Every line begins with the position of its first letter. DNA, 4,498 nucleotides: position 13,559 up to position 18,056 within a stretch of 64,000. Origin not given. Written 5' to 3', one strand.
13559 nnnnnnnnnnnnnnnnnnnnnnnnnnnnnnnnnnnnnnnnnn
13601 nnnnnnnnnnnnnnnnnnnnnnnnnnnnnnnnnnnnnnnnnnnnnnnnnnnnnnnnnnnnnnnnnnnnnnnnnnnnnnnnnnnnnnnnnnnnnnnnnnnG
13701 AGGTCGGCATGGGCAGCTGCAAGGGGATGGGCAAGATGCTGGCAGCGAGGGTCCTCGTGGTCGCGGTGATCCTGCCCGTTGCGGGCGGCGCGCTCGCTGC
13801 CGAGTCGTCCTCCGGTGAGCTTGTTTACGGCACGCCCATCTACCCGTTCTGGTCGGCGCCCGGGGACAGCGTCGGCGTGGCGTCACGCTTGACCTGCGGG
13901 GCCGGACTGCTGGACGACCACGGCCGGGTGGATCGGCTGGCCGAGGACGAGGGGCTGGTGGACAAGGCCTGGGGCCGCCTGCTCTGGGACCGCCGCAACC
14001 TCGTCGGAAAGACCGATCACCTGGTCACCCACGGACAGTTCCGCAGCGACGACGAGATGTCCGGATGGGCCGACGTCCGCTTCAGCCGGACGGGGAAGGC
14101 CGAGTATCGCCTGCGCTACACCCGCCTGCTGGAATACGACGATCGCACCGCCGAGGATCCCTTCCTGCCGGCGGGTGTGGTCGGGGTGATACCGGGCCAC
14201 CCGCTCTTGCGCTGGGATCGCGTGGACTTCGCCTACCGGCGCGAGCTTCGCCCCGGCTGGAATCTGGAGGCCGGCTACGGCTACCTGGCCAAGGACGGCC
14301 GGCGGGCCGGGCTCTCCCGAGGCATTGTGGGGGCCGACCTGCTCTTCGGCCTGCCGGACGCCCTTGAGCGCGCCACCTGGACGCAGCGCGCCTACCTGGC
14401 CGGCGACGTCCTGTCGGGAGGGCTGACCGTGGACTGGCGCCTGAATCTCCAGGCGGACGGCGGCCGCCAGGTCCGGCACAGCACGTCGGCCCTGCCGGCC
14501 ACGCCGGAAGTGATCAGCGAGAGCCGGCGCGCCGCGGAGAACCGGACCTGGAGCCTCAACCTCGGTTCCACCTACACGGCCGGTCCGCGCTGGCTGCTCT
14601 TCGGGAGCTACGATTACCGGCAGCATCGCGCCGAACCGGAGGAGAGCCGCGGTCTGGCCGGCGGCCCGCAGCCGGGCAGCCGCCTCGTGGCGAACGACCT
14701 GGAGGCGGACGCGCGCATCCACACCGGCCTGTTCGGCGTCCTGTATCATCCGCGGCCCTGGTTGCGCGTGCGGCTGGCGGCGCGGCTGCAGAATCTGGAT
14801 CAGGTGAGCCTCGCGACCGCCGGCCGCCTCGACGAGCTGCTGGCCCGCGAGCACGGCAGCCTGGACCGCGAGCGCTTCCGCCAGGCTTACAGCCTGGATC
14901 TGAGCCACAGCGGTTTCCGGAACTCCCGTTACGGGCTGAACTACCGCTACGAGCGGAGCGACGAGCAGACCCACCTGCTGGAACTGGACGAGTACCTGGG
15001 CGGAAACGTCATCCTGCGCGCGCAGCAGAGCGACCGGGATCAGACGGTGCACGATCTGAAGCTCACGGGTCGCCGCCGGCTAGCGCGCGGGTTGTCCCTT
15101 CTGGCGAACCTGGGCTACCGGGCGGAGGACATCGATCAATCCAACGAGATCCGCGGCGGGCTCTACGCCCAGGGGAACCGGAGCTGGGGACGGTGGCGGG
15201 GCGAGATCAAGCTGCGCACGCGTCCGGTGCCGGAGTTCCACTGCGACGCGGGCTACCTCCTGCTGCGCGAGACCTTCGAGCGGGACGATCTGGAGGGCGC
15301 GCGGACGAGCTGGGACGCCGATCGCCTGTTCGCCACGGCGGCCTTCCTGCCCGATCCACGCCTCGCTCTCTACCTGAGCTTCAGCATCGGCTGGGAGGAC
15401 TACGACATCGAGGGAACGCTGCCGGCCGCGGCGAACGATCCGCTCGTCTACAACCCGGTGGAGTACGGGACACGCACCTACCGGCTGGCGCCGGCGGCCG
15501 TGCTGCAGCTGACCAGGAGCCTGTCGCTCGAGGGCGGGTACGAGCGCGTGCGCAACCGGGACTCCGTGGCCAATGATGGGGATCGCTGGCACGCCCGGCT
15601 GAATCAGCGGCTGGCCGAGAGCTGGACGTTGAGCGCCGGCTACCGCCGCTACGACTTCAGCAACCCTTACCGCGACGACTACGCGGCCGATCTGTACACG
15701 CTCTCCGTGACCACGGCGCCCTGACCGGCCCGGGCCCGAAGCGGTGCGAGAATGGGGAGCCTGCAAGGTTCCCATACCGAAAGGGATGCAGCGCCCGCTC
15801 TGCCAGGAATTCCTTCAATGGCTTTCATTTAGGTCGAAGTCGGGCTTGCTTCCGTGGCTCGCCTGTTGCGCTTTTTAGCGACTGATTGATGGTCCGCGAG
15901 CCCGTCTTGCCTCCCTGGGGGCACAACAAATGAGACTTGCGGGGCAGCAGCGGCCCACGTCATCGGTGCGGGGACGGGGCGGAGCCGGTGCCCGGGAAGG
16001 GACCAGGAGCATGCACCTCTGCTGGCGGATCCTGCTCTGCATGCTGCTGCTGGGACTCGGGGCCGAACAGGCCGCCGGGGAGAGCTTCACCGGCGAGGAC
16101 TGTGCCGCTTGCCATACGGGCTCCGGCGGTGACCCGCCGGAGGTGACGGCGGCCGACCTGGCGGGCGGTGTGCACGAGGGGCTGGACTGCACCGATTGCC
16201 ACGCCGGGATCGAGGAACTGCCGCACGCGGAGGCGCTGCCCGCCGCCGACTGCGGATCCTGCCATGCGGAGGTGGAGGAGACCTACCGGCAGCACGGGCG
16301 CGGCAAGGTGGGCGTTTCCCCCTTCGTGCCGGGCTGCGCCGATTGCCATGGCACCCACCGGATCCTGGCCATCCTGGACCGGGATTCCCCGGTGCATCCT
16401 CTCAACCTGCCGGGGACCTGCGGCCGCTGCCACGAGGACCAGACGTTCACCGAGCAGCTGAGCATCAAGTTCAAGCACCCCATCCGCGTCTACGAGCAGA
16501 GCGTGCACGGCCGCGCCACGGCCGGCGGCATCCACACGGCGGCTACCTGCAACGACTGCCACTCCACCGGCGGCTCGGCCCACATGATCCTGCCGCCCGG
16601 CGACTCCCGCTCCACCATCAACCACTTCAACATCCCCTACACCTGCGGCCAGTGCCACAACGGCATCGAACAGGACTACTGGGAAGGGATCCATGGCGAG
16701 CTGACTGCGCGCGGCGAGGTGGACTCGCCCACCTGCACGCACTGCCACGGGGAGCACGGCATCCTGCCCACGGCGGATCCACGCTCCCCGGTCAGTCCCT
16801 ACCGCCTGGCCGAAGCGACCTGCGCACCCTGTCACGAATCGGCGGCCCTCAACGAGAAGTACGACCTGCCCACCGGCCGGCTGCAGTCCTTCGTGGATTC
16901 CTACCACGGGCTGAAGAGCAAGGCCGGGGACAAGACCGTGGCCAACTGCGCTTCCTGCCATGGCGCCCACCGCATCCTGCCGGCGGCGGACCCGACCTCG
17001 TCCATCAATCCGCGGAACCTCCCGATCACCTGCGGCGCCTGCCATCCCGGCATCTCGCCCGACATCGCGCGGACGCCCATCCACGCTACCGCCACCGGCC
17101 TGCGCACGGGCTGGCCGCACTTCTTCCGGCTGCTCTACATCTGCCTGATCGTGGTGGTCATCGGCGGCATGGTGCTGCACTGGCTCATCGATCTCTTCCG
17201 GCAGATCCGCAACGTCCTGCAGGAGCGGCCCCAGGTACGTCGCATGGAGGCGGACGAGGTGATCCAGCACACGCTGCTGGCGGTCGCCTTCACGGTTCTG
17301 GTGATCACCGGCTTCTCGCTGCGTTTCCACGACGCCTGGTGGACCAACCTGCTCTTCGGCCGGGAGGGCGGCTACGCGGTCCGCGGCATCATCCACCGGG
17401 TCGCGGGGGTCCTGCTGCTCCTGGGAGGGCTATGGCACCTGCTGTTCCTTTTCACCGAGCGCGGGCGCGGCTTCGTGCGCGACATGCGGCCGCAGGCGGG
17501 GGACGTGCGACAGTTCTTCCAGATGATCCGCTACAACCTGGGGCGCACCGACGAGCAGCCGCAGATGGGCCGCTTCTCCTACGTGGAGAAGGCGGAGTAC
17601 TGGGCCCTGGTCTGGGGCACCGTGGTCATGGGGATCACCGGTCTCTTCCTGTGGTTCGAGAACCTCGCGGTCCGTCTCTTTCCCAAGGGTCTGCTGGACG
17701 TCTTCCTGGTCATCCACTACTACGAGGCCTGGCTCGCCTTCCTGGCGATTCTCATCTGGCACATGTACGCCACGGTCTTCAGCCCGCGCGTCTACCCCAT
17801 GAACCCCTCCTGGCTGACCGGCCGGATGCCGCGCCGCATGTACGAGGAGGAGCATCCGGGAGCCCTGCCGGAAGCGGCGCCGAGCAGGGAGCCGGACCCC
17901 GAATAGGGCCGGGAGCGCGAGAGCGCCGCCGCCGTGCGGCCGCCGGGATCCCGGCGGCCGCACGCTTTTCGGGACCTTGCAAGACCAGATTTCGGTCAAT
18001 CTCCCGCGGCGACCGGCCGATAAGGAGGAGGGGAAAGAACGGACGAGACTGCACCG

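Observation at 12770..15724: MtrA/MtrB-like (PioA/PioB-like) porin-cytochrome pair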

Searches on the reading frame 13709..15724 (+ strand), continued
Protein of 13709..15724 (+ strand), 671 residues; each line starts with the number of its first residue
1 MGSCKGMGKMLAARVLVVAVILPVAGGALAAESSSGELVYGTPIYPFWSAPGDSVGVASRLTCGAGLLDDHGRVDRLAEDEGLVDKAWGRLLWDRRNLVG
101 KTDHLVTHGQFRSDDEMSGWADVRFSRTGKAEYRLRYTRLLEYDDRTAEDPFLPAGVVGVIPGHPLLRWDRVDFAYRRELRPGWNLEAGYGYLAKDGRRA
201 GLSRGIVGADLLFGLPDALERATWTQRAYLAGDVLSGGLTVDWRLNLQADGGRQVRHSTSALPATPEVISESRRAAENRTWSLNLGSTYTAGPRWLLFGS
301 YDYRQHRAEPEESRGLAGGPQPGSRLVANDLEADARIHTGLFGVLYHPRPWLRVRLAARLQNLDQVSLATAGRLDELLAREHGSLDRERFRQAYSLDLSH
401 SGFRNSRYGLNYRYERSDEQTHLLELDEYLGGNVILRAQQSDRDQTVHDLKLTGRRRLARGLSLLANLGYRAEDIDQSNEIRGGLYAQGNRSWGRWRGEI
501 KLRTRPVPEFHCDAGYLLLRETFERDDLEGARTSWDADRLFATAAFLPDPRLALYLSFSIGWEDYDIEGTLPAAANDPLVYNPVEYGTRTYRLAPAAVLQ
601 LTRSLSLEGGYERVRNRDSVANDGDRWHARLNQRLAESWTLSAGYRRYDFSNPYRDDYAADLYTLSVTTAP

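Call 37: predict_structure(alignment_id=A2)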
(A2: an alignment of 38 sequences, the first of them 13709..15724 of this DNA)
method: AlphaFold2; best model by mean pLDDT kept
length: 671 residues; sequences in the alignment: 38
mean_pLDDT: 84.9   pTM: 0.79
mean pLDDT of the five models: 84.9, 84.3, 83.4, 83.0, 82.7
residues with pLDDT >= 90: 425; 70-90: 126; 50-70: 60; < 50: 60
segments of 3 or more residues with pLDDT < 50: 1-49, 54-57, 574-576
pLDDT, mean of each block of 10 residues (from residue 1): 35 43 26 28 42 57 94 91 92 89 91 87 92 97 81 61 87 97 96 95 65 79 98 96 98 90 71 93 98 96 97 77 69 96 97 98 95 67 94 98 96 98 86 82 97 96 97 94 73 98 94 97 89 95 94 95 89 49 81 94 90 91 93 90 94 88 92 68
secondary structure, 60 per line:
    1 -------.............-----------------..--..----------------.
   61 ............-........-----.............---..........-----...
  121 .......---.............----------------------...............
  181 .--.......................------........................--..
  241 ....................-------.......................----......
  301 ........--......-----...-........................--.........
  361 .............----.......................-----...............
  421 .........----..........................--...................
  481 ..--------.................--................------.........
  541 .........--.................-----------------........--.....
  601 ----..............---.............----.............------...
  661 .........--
elements in order: H8-20 E60-72 H74-81 E87-99 E103-112 E118-127 E131-143 E166-181 E184-206 E213-236 E239-260 E268-290 E295-308 E311-316 E326-349 E352-373 E378-400 E406-429 E434-459 E462-482 E491-507 E510-525 E532-549 E552-568 E586-593 E596-600 E605-618 E622-634 E639-651 E658-669

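Call 43: fold_search(model_id=the predicted structure, library=pdb)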
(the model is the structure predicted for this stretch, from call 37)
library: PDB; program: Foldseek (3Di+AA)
matches with E <= 10: 797; with E <= 0.001: 237
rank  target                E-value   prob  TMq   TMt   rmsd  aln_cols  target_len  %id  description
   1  6r2q_B                6.0e-17  1.00  0.62  0.64   8.3       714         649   11  Structure of the Mtr complex (released 2020-04-22)
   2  8s34_A                2.7e-09  1.00  0.34  0.34  15.6       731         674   11  Ferric-mycobactin receptor (FemA) in complex with aeruginic acid (released 2025-02-26)
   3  4epa                  2.8e-09  1.00  0.40  0.42   9.3       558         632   11  The crystal structure of the ferric yersiniabactin uptake receptor FyuA from Yersinia pestis (released 2012-06-20)
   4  5fok_B                5.3e-09  1.00  0.35  0.36  13.3       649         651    9  Crystal structure of the siderophore receptor PiuA from Pseudomonas aeruginosa (released 2016-05-11)
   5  4rdr                  7.7e-09  1.00  0.40  0.38  11.3       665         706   11  Structure of the bacterial Zn-transporter ZnuD from Neisseria meningitidis (locked conformation bound to zinc and cadmiu (released 2015-08-19)
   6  5fp1                  8.1e-09  1.00  0.38  0.36  13.4       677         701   10  Crystal structure of the siderophore receptor PiuA from Acinetobacter baumannii (released 2016-05-11)
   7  9ex3_A                8.5e-09  1.00  0.42  0.42   9.5       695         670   10  Ferric-mycobactin receptor (FemA) in complex with dihydroaeruginoic acid (released 2025-02-26)
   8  8p97_A                1.0e-08  1.00  0.40  0.42  10.8       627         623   10  BtuB3G3 bound to cyanocobalamin with disordered EL8 (released 2023-08-16)
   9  8blw_A                1.7e-08  1.00  0.40  0.43  14.2       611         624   10  Vitamin B12 transporter BtuB1 with lipoprotein BtuG1 from B. theta (released 2023-08-16)
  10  5fok_A                2.4e-08  1.00  0.35  0.36  12.9       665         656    9  Crystal structure of the siderophore receptor PiuA from Pseudomonas aeruginosa (released 2016-05-11)
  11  4rdt_B                2.7e-08  1.00  0.40  0.42  11.7       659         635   11  Structure of the bacterial Zn-transporter ZnuD from Neisseria meningitidis (flexible conformation bound to a zinc ion) (released 2015-08-19)
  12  6ofr                  2.8e-08  1.00  0.36  0.33  17.6       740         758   11  The crystal structure of the outer membrane transporter YddB from Escherichia coli (released 2019-10-02)
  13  4rdt_A                3.1e-08  1.00  0.39  0.41  11.7       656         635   11  Structure of the bacterial Zn-transporter ZnuD from Neisseria meningitidis (flexible conformation bound to a zinc ion) (released 2015-08-19)
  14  9a3c_MODEL_1_A        3.6e-08  1.00  0.41  0.37  12.0       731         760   10  Model of E. coli Fiu by in-cell photo-crosslinking MS and deep learning (released 2023-02-24)
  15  6h7v_A                6.3e-08  1.00  0.36  0.36  12.7       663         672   11  Crystal structure of BauA, the Ferric preacinetobactin receptor from Acinetobacter baumannii (released 2018-10-10)
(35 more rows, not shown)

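Call 48: find_related_loci(query=A3, collection=genome_contigs, flank=10000)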
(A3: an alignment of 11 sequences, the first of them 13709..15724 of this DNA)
Query A3 (671 aa) in genome_contigs; peptide patterns used: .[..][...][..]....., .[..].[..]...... (x = any residue, [..] = any of these).
21 stretches matched a pattern; 4 encode a relative of the query (tblastn E <= 1e-3); 4 distinct loci.
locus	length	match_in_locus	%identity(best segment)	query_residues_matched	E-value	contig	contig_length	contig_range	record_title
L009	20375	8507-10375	41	42-668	8e-119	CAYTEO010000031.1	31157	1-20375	MAG TPA_asm: uncultured Fibrobacteraceae bacterium isolate binchicken_co172_210 genome assembly, contig: NODE_982_length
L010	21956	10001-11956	42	17-668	2e-140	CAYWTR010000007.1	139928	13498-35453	MAG TPA_asm: uncultured Fibrobacteraceae bacterium isolate binchicken_co277_105 genome assembly, contig: NODE_271_length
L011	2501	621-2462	35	47-666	7e-107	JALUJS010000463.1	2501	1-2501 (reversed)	MAG: Candidatus Krumholzibacteriia bacterium isolate S144_metabat2_scaf2bin.036 S144_NODE_54171_length_2501_cov_1.764111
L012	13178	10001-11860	37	43-668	1e-98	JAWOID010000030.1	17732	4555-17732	MAG: Candidatus Krumholzibacteriia bacterium isolate CWP5-2.bin.118 k191_348851, whole genome shotgun sequence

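Call 79: search_protein_families(library=ncbifam, alignment_id=A2, max_evalue=0.01)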
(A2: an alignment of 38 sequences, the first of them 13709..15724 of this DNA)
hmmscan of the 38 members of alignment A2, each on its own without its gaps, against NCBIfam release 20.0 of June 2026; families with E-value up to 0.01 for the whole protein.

A. member 1, window:13709-15724:+ (671 aa): 1 family
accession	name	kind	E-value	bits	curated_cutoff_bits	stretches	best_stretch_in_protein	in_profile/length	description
NF041027.1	GSU2204_Se_pt_1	equivalog_domain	0.0026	16.6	350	0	596-657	386-456/580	GSU2204 family CXXCH-containing (seleno)protein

B. families by the number of members that match (of 38 scanned): 4 families
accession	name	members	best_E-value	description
NF041027.1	GSU2204_Se_pt_1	20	2.3e-11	GSU2204 family CXXCH-containing (seleno)protein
TIGR03509.1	OMP_MtrB_PioB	3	2.2e-07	MtrB/PioB family decaheme-associated outer membrane protein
TIGR03014.2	EpsL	2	7.5e-06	XrtB/PEP-CTERM-associated polysaccharide biosynthesis outer membrane protein EpsL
TIGR03016.1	pepcterm_hypo_1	2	2.8e-05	TIGR03016 family PEP-CTERM system-associated outer membrane protein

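Call 93: find_homologous_proteins(query=A2, max_evalue=0.00001)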
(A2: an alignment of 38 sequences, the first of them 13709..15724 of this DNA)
Query A2 (38 sequences) (671 aa, profile of the alignment): 3 proteins with E <= 0.00001 among 8000 candidates.
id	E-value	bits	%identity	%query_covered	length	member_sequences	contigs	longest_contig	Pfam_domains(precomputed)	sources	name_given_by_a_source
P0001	1.3e-227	775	100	100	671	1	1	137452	-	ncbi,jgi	-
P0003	2.9e-225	768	77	100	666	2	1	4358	PF13609.13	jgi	jgi:hypothetical protein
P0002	4.5e-224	764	86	100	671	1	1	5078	-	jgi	jgi:hypothetical protein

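Call 94: list_cluster_members(proteins=[P0011, P0047, P0010, P0015, P0012, P0019, P0027, P0043, P0052, P0008])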
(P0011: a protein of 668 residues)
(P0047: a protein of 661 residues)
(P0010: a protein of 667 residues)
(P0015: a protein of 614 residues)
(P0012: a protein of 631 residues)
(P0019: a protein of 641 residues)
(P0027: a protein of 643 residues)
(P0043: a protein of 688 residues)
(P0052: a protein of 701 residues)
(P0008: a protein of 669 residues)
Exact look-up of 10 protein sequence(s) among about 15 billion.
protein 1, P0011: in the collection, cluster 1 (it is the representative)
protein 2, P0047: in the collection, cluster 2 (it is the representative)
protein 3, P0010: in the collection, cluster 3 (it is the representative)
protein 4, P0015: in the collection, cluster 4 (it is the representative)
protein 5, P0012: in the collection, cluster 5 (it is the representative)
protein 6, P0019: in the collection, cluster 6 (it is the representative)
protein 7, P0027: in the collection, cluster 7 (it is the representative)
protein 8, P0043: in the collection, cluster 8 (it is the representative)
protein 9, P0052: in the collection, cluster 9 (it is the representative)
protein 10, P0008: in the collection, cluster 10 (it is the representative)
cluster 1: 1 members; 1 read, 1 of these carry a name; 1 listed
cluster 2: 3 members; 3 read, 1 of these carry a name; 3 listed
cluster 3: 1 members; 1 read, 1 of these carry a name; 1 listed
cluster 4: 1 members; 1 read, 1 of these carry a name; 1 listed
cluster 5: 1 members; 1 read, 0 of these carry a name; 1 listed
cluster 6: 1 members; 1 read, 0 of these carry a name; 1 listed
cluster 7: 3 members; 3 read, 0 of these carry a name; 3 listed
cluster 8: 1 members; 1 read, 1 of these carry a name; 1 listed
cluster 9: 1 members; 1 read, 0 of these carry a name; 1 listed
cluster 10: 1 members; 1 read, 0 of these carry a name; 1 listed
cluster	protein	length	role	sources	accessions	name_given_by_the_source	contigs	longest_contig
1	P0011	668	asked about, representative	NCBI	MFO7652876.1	MAG: hypothetical protein R6X25_03535 [Candidatus Krumholzibacteriia bacterium]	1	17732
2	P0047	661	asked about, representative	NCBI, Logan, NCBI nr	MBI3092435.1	MAG: MtrB/PioB family outer membrane beta-barrel protein [Candidatus Tectomicrobia ... | MtrB/PioB family outer membrane beta-barrel protein [Candidatus Tectomicrobia bacterium]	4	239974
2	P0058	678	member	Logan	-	-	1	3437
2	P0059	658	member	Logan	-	-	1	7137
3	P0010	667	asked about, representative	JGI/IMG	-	hypothetical protein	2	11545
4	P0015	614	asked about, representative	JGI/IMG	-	Gram-negative porin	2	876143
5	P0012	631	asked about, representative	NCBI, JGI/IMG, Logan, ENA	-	-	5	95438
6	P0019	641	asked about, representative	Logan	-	-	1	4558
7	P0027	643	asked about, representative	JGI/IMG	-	-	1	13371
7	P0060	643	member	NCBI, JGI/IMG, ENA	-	-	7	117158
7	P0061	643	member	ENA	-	-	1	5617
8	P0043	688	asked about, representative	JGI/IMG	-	hypothetical protein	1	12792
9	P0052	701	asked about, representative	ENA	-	-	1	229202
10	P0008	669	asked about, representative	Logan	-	-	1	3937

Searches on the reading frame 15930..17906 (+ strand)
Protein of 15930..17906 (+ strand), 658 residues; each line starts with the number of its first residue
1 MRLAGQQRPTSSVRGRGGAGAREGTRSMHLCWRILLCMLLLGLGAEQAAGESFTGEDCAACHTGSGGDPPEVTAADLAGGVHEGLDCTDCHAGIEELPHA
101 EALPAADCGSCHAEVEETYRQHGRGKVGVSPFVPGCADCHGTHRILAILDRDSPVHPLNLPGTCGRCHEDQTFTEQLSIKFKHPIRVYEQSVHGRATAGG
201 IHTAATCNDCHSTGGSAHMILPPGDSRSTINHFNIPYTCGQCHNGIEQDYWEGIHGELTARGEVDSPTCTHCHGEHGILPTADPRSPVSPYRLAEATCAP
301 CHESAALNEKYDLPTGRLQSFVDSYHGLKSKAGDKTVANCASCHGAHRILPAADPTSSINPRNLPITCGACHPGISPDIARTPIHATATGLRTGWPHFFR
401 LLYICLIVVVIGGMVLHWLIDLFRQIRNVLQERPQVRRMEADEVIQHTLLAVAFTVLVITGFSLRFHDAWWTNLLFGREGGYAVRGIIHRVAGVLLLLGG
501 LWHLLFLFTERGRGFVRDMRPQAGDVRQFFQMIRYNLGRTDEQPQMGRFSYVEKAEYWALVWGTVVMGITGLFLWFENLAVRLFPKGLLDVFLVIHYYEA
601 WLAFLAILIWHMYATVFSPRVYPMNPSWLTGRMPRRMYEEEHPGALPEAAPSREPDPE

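Call 3: search_protein_families(library=pfam, proteins=[window:15930-17906:+], max_evalue=0.01)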
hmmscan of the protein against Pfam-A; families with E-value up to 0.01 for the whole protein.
window:15930-17906:+ (658 aa): 7 families
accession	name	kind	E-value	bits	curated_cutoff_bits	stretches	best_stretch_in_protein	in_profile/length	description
PF01292.26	Ni_hydr_CYTB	-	1.3e-15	58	30.1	1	445-620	8-167/179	Prokaryotic cytochrome b561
PF14522.11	Cytochrome_C7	-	1.3e-15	57.4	24.8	3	100-169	6-67/67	Cytochrome c7 and related cytochrome c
PF14537.11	Cytochrom_c3_2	-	3.6e-11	43.8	25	1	82-169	4-79/79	Cytochrome c3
PF22113.1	Mtrc-MtrF_II-IV_dom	-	5.7e-11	42.7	30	2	264-378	4-132/176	Outer membrane cytochrome MtrC/MtrF-like, domains II/IV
PF03264.19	Cytochrom_NNT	-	0.00024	21.3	24.1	0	182-306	46-168/174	NapC/NirT cytochrome c family, N-terminal region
PF02085.21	Cytochrom_CIII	-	0.00065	20.4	22.9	0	75-168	21-101/101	Class III cytochrome C family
PF14358.11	DUF4405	-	0.0018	19.2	26.7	1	447-506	3-64/66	Domain of unknown function (DUF4405)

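Call 4: search_protein_families(library=ncbifam, proteins=[window:15930-17906:+], max_evalue=0.01)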
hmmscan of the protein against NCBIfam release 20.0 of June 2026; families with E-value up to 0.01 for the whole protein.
window:15930-17906:+ (658 aa): 8 families
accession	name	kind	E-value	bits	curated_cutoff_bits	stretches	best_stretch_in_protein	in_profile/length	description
TIGR01583.1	formate-DH-gamm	equivalog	6.6e-18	65.4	115.85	1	436-618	2-172/204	formate dehydrogenase subunit gamma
NF007558.0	PRK10179.1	equivalog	1.2e-09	38.2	339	1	445-643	16-198/217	formate dehydrogenase-N subunit gamma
NF007924.0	PRK10639.1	equivalog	2.5e-09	37.2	341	1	432-630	3-187/211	formate dehydrogenase cytochrome b556 subunit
TIGR03508.1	decahem_SO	subfamily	2.3e-07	30.6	192.2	1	56-251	71-227/258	DmsE family decaheme c-type cytochrome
TIGR04257.1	nanowire_3heme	domain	1.4e-06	28.3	40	0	202-245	20-60/75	c(7)-type cytochrome triheme domain-containing protein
TIGR03146.1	cyt_nit_nrfB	equivalog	0.00034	20.9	166.6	0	236-276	11-50/145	cytochrome c nitrite reductase pentaheme subunit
TIGR02125.1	CytB-hydogenase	equivalog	0.00048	19.7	121.5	1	445-619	9-192/212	Ni/Fe-hydrogenase, b-type cytochrome subunit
NF008659.0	PRK11659.1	equivalog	0.00049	19.8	184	0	236-309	46-124/188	cytochrome c nitrite reductase pentaheme subunit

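Call 68: search_solved_structures(query=window:15930-17906:+, max_evalue=0.01)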
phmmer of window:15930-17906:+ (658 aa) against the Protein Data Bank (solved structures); distinct sequences matched with E-value up to 0.01: 2.
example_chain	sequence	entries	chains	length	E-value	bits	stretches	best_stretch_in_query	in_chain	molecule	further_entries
1kqf_C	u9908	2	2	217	6.2e-07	31.3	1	446-645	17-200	FORMATE DEHYDROGENASE, NITRATE-INDUCIBLE, CYTOCHROME B556(FDN) SUBUNIT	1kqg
6i5b_A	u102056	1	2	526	0.0064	18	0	337-378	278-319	Uncharacterized protein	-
